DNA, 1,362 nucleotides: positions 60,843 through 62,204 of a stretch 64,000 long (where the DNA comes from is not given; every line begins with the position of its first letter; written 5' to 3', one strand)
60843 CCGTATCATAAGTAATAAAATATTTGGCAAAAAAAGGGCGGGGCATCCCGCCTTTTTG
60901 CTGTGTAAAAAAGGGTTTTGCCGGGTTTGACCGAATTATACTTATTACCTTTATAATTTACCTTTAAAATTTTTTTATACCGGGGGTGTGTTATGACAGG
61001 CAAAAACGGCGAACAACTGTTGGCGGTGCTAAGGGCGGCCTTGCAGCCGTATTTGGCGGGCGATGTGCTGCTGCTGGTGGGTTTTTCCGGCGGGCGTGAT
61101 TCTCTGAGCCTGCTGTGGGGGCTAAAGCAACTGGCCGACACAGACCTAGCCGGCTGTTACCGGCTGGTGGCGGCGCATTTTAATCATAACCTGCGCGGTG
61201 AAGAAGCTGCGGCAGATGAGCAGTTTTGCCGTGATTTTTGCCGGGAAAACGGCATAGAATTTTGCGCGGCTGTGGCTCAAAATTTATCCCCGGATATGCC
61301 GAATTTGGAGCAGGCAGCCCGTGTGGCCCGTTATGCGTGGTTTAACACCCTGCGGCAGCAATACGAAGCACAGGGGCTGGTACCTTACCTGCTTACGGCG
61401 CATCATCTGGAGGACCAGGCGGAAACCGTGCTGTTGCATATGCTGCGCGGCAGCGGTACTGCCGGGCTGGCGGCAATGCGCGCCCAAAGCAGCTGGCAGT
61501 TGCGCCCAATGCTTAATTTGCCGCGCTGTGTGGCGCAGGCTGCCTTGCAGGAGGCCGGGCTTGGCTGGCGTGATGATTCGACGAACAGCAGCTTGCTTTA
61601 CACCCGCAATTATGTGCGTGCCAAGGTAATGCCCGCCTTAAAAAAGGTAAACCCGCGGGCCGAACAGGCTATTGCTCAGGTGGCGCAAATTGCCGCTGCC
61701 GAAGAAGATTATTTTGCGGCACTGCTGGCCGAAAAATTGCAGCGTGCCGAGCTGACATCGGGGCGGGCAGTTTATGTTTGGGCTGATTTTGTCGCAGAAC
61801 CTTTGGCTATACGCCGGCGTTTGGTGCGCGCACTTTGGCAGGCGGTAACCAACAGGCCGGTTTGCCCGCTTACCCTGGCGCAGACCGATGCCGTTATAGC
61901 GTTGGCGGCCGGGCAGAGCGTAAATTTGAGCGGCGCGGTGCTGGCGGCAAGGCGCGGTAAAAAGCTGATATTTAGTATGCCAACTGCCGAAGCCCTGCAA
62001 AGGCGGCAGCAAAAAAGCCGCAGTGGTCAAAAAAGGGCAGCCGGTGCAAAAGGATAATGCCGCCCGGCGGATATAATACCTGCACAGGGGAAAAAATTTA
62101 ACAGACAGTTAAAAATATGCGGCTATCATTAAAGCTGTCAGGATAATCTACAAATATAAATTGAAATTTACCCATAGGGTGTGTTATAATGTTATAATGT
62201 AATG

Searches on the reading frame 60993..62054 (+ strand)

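Call 58: search_protein_families(library=pfam, proteins=[window:60993-62054:+], max_evalue=0.00001)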
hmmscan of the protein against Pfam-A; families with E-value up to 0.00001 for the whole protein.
window:60993-62054:+ (354 aa): 1 family
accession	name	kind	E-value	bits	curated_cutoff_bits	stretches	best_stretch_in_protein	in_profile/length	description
PF01171.26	ATP_bind_3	-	8.8e-43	146.6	27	1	27-210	2-181/182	PP-loop family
